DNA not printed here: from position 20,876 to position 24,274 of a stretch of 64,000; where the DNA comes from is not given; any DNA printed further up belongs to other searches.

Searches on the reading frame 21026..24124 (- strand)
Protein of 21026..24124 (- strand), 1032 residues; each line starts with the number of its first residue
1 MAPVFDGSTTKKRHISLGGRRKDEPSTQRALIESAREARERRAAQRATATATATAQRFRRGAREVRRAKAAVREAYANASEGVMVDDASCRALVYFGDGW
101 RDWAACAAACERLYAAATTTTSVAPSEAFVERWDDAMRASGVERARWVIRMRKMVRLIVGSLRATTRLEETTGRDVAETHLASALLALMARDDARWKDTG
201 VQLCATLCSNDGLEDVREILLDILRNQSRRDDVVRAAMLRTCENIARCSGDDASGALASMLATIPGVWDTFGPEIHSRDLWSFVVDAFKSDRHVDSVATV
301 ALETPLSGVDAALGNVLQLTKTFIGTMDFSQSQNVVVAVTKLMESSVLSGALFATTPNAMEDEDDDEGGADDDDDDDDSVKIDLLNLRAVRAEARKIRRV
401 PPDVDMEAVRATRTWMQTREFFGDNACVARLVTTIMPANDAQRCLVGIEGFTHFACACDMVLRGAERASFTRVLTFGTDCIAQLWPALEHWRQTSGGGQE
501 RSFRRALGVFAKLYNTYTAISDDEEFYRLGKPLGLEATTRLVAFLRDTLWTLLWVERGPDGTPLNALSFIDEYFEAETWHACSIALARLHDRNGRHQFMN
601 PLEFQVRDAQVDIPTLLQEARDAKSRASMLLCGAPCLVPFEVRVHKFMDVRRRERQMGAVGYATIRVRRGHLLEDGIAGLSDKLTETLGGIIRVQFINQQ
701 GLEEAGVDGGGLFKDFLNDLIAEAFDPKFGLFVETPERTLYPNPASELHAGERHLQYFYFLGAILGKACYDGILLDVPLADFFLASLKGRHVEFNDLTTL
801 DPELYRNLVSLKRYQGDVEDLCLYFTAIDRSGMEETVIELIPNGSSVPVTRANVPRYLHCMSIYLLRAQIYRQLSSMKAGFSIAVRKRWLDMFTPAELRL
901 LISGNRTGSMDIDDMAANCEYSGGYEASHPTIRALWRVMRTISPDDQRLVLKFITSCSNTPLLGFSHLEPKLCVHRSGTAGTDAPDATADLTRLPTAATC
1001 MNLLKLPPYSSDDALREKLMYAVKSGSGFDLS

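Call 4: search_protein_families(library=pfam, proteins=[window:21026-24124:-], max_evalue=0.01)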
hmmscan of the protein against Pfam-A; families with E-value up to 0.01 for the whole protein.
window:21026-24124:- (1032 aa): 1 family
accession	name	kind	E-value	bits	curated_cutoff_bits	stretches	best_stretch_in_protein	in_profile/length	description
PF00632.30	HECT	-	4.3e-89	299.6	23.9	1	720-1032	3-306/306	HECT-domain (ubiquitin-transferase)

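Call 34: search_solved_structures(query=window:21026-24124:-, show_alignments=1, max_evalue=1e-10)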
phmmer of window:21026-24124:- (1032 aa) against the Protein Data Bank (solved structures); distinct sequences matched with E-value up to 1e-10: 72 (the best 60 are shown).
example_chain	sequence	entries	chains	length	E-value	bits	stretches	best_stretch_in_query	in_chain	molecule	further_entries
6k2c_A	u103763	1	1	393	2.2e-96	327.1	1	638-1032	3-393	Ubiquitin-protein ligase E3C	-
3h1d_A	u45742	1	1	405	2.2e-50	174.8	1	663-1031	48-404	E3 ubiquitin-protein ligase HUWE1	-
6xz1_A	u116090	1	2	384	4e-49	170.6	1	664-1031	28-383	HECT, UBA and WWE domain containing 1, isoform CRA_a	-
5lp8_B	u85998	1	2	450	4.4e-49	170.5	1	663-1031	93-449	E3 ubiquitin-protein ligase HUWE1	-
3g1n_A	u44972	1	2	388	5.5e-49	170.2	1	664-1031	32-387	E3 ubiquitin-protein ligase HUWE1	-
1c4z_A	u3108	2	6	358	4.3e-47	163.9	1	662-1030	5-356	UBIQUITIN-PROTEIN LIGASE E3A | E6AP HECT CATALYTIC DOMAIN, E3 LIGASE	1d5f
9plr_A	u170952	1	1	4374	5e-47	163.7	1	663-1031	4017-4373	E3 ubiquitin-protein ligase HUWE1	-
7jq9_A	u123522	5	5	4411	5e-47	163.7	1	663-1031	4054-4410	E3 ubiquitin-protein ligase HUWE1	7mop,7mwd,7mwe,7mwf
8gcr_R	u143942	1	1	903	3e-46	161.1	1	662-1030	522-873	Ubiquitin-protein ligase E3A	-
9cht_A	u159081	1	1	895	3e-46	161.1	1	662-1030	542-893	Ubiquitin-protein ligase E3A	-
8r1f_A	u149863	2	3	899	3.1e-46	161.1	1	662-1030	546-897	Ubiquitin-protein ligase E3A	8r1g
9plq_A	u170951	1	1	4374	1.2e-45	159.1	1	663-1031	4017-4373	E3 ubiquitin-protein ligase HUWE1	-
8jrn_C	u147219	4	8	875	5e-45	157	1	662-1030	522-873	Ubiquitin-protein ligase E3A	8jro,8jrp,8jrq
8jrr_A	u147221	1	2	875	5.1e-45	157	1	662-1030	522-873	Ubiquitin-protein ligase E3A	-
7nh1_A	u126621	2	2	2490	1.1e-43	152.6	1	664-1029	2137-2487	E3 ubiquitin-protein ligase HUWE1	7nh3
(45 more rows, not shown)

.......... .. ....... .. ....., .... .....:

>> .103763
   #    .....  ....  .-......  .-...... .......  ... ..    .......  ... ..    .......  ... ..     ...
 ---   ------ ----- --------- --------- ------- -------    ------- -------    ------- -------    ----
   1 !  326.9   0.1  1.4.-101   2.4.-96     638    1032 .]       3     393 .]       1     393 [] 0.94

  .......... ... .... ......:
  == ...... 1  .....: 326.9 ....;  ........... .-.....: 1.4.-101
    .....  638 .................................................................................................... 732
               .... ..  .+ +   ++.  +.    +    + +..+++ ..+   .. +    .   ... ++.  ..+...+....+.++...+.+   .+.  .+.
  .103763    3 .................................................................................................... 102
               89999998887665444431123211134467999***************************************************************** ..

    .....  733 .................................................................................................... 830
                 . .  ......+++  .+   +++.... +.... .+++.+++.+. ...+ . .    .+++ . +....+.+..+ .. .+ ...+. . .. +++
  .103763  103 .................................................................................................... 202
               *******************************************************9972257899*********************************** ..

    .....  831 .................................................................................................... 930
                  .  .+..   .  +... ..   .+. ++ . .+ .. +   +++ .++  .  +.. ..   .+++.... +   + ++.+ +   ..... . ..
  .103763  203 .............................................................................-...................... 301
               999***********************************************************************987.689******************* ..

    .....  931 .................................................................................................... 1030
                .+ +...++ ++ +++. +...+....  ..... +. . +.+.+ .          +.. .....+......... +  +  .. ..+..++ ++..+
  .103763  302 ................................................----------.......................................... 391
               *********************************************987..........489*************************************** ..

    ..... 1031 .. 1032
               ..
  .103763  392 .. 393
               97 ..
